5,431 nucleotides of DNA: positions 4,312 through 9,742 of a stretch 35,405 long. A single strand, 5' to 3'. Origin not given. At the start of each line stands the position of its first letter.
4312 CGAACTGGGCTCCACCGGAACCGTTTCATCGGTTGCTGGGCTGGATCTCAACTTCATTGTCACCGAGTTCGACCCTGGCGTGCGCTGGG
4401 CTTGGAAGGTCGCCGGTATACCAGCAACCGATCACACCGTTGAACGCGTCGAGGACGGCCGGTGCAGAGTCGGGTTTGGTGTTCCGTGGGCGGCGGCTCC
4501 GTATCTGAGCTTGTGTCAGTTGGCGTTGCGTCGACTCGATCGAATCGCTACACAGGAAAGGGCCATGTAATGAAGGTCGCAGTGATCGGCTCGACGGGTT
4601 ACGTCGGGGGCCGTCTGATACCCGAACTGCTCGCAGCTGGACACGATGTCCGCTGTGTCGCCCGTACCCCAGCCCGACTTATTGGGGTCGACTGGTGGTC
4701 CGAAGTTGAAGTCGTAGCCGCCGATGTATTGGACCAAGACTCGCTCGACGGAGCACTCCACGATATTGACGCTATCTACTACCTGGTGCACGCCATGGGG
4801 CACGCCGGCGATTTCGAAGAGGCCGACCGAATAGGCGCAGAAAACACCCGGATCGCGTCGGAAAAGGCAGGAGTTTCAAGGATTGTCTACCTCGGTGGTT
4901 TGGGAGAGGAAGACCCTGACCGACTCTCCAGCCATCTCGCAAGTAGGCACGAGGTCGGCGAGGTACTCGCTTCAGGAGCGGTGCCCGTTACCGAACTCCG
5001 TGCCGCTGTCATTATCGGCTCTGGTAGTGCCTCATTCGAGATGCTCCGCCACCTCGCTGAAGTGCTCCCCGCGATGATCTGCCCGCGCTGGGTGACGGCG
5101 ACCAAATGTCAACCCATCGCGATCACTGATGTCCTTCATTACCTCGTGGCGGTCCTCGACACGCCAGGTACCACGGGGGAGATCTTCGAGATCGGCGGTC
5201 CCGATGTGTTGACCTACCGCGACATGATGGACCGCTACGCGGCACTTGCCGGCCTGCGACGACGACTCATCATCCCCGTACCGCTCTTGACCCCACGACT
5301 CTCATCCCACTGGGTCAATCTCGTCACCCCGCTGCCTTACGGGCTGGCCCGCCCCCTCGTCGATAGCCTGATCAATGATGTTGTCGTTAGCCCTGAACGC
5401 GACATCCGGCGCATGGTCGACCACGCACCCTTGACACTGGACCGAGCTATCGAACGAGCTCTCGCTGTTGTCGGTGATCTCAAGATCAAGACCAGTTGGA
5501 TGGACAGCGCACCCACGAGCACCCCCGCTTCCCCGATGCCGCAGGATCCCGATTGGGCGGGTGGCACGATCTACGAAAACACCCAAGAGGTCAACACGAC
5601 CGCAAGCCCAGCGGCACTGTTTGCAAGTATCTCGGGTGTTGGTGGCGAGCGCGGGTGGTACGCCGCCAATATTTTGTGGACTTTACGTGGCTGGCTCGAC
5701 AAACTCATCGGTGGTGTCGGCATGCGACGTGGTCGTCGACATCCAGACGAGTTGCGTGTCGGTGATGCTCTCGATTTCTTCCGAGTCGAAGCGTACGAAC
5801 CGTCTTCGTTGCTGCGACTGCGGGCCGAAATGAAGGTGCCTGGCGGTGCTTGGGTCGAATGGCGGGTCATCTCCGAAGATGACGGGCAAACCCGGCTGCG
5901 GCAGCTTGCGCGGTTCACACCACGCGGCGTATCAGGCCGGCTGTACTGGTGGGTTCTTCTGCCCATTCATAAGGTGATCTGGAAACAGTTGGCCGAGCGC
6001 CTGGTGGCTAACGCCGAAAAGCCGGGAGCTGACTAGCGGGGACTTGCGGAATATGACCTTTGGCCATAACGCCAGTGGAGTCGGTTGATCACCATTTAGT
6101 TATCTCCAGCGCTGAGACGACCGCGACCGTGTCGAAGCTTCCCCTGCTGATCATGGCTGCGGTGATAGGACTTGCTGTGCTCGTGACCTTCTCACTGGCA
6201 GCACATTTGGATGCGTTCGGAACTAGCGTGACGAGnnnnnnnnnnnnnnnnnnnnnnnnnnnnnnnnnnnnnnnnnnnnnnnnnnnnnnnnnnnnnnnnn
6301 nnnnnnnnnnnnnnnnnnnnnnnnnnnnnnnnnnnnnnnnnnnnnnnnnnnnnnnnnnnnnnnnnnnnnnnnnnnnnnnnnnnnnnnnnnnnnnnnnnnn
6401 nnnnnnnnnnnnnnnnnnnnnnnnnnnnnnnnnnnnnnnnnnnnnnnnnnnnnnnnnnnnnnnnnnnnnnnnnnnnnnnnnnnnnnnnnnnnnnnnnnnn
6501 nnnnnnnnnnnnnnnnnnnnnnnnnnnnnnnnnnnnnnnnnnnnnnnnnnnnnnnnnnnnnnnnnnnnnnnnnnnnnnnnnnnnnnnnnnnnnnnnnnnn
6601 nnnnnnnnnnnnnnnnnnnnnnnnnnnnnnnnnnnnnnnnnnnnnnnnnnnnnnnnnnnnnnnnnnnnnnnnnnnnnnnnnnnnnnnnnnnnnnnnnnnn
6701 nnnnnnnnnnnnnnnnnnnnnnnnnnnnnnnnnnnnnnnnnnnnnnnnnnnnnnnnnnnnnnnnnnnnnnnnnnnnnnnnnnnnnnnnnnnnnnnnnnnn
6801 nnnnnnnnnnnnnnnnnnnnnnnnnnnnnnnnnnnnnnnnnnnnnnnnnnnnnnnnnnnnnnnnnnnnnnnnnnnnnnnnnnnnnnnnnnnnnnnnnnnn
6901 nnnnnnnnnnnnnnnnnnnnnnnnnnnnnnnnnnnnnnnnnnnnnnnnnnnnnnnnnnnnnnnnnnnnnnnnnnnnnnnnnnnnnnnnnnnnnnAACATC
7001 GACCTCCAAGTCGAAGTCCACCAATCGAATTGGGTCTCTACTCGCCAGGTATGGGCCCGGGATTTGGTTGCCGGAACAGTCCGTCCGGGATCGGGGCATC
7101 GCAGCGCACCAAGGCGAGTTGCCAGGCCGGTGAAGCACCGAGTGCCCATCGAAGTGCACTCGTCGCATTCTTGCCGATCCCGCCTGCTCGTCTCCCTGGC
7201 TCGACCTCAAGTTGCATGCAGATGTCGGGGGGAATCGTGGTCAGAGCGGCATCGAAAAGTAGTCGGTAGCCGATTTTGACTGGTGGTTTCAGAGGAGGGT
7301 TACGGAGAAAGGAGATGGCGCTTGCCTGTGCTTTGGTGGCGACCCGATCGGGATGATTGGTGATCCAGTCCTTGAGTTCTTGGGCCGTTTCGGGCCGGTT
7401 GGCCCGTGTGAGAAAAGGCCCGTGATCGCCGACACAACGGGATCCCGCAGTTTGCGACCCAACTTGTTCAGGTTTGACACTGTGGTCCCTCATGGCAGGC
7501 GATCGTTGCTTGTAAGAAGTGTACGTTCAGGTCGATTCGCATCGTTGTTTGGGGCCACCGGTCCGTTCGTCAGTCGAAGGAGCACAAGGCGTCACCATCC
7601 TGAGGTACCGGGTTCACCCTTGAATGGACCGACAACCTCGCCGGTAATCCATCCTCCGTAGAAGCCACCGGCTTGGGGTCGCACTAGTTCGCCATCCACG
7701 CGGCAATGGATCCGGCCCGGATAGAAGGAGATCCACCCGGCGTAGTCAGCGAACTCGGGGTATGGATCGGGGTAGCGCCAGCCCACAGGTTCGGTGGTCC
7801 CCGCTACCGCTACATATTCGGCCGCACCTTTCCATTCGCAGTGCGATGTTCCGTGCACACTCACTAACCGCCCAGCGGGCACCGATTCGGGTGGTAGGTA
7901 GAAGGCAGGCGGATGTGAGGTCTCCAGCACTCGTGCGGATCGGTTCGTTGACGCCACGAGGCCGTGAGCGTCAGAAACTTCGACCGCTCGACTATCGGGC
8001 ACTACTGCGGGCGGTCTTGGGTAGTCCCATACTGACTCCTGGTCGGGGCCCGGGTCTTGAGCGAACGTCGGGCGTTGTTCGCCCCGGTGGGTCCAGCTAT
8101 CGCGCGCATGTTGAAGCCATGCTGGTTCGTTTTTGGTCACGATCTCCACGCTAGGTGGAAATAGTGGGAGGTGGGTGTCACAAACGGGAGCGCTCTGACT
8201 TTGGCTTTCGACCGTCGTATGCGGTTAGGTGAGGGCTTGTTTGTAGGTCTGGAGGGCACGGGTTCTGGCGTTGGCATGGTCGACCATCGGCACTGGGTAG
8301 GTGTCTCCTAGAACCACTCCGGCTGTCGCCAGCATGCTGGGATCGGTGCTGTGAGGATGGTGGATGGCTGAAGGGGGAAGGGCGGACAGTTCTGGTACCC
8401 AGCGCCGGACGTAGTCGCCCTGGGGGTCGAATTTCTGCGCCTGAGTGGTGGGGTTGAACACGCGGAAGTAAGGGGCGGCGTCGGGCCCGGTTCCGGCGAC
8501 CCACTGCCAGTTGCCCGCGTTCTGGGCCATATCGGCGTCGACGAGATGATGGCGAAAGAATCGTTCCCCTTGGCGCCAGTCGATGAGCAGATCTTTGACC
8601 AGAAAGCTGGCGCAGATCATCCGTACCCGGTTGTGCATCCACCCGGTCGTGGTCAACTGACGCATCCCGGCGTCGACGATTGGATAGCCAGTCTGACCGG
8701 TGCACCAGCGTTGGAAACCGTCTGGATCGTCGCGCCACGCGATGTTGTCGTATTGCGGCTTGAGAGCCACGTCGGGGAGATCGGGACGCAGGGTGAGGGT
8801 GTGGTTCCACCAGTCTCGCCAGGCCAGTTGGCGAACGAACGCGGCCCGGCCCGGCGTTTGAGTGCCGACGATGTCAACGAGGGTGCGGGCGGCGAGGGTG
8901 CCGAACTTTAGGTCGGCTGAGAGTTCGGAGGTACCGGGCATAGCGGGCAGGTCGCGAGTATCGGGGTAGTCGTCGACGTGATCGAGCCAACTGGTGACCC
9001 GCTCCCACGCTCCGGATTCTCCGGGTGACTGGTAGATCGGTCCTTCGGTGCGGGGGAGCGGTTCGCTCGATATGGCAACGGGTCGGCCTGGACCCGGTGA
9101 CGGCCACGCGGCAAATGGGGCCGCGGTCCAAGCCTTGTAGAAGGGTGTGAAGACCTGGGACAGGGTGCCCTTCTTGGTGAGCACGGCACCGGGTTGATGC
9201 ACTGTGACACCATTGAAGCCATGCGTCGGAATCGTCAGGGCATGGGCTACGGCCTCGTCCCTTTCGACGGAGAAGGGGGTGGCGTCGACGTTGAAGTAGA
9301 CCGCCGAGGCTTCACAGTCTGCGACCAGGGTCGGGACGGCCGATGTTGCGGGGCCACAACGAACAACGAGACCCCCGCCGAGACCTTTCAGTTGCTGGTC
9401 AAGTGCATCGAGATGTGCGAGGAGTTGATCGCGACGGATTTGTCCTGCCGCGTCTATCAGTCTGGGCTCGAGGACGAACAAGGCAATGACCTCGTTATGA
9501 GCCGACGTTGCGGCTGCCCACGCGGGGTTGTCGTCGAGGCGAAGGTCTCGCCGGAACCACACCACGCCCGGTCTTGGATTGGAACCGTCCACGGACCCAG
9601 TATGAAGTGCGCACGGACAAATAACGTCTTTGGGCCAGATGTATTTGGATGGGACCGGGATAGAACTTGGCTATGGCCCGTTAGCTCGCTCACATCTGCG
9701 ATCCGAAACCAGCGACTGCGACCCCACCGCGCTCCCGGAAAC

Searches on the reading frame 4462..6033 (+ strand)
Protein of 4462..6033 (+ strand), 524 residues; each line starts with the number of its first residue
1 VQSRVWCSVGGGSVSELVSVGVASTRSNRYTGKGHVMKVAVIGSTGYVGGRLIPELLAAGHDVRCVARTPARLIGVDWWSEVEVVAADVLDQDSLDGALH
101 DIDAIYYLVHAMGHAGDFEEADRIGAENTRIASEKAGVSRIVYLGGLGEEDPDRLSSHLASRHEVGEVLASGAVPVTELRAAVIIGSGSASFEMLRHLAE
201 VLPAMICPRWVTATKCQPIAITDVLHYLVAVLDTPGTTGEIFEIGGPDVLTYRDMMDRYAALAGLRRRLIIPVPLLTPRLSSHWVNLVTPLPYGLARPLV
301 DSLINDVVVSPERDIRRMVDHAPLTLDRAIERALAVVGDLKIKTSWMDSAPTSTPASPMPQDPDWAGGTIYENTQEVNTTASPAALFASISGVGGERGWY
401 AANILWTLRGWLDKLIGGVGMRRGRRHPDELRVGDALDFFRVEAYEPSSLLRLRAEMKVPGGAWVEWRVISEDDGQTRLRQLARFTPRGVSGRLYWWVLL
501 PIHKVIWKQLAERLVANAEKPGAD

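Call 9: search_protein_families(library=pfam, proteins=[window:4462-6033:+], max_evalue=0.01)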
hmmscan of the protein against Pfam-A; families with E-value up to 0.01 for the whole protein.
window:4462-6033:+ (524 aa): 5 families
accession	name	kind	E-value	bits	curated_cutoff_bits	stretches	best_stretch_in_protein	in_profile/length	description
PF11066.14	DUF2867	-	2e-34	119.4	27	1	365-508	1-140/142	Protein of unknown function (DUF2867)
PF13460.12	NAD_binding_10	-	6.3e-17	62.5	27.2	1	43-161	1-113/184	NAD(P)H-binding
PF05368.20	NmrA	-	5.2e-11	43.1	27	1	38-195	4-160/298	NmrA-like family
PF01370.27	Epimerase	-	4.5e-09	36.5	20.9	1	39-132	1-95/240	NAD dependent epimerase/dehydratase family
PF01073.25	3Beta_HSD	-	6.2e-06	25.9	22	1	40-144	1-114/280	3-beta hydroxysteroid dehydrogenase/isomerase family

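Call 36: search_protein_families(library=ncbifam, proteins=[window:4570-6033:+], max_evalue=0.001)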
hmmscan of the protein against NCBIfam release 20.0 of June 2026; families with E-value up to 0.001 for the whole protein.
window:4570-6033:+ (488 aa): 9 families
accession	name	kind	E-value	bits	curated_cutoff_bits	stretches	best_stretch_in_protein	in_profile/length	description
NF004520.0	PRK05865.1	equivalog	1.8e-10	39.4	1509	1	1-220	1-195/854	sugar epimerase family protein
TIGR03466.1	HpnA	hypoth_equivalog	2.6e-10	39.7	367.65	1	1-108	1-111/327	hopanoid-associated sugar epimerase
NF058621.1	DiazavRedAvaA7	equivalog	2.5e-08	33.9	400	1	1-106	1-110/304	3-diazoavenalumate denitrifying reductase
NF042422.1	oxyalk_red_OleD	equivalog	2.9e-07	30.2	580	1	1-108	1-108/329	2-alkyl-3-oxoalkanoate reductase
NF052578.1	StrlDmthSdmBMthl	equivalog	1.1e-06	28.6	600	1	1-112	1-115/328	sterol demethylase protein SdmB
NF050030.1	thlkprotThyD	equivalog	1.8e-06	27.3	400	1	1-74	1-77/305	thylakoid membrane protein ThyD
NF042423.1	oxyalk_red_Shew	equivalog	8e-05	21.8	580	1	2-107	10-115/331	2-alkyl-3-oxoalkanoate reductase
TIGR04180.1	EDH_00030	hypoth_equivalog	0.00068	18.8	475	0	4-74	2-79/297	NAD-dependent 4,6-dehydratase LegB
TIGR01777.1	yfcH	hypoth_equivalog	0.001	18.8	207.35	0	3-37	1-35/292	TIGR01777 family oxidoreductase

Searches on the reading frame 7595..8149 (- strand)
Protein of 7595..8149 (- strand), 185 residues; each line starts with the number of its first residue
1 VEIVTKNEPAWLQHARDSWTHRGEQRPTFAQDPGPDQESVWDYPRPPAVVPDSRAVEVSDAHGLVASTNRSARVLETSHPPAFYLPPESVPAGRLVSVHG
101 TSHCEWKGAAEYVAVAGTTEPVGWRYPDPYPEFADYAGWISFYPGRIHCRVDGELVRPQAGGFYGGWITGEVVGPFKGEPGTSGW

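Call 9: search_protein_families(library=pfam, proteins=[window:7595-8149:-], max_evalue=0.01)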
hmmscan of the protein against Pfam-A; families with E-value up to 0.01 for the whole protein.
window:7595-8149:- (185 aa): 1 family
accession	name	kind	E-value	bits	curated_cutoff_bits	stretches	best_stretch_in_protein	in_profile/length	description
PF04248.19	NTP_transf_9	-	9.2e-24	83.5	22.1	1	62-144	7-92/93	Domain of unknown function (DUF427)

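Call 36: search_protein_families(library=ncbifam, proteins=[window:7595-8149:-], max_evalue=0.001)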
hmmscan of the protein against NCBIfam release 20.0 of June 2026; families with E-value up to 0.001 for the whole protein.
window:7595-8149:- (185 aa): 0 families

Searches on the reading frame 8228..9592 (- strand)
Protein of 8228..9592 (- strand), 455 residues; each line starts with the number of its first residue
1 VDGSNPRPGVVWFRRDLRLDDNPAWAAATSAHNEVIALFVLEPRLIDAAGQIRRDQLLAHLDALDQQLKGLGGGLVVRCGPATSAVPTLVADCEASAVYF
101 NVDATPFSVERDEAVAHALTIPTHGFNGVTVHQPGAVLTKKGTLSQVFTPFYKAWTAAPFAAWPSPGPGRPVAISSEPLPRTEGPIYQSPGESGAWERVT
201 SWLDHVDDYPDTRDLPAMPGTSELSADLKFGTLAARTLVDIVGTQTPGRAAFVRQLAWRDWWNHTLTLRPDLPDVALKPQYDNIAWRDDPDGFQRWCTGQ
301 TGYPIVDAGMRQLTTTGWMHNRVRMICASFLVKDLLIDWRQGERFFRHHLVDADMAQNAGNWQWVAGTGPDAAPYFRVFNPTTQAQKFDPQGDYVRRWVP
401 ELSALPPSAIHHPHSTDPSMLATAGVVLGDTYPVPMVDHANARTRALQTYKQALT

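Call 9: search_protein_families(library=pfam, proteins=[window:8228-9592:-], max_evalue=0.01)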
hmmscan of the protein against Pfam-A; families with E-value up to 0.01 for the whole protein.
window:8228-9592:- (455 aa): 2 families
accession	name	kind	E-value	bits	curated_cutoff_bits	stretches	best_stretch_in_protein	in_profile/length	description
PF03441.19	FAD_binding_7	-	2.5e-87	291.9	27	1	252-452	1-203/203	FAD binding domain of DNA photolyase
PF00875.24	DNA_photolyase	-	2.3e-41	141.9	26.6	1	10-163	2-160/164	DNA photolyase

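Call 36: search_protein_families(library=ncbifam, proteins=[window:8228-9592:-], max_evalue=0.001)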
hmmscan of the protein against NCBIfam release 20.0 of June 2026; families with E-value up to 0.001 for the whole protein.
window:8228-9592:- (455 aa): 5 families
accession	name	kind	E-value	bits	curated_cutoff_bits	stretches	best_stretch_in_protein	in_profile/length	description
NF007955.0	PRK10674.1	equivalog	2.2e-108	363.2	506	1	10-453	5-468/472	deoxyribodipyrimidine photo-lyase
TIGR03556.1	photolyase_8HDF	exception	2.6e-101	339.9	884.6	2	186-452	202-470/471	deoxyribodipyrimidine photo-lyase, 8-HDF type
TIGR02766.1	crypt_chrom_pln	subfamily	5.2e-76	256.4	603.85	2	274-445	303-474/480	cryptochrome photoreceptor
TIGR02765.1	crypto_DASH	subfamily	1.3e-61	208.8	317.05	1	9-402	3-431/431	DASH family cryptochrome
TIGR00591.1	phr2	superfamily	2.2e-07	30.5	550.05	0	10-122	25-142/453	deoxyribodipyrimidine photo-lyase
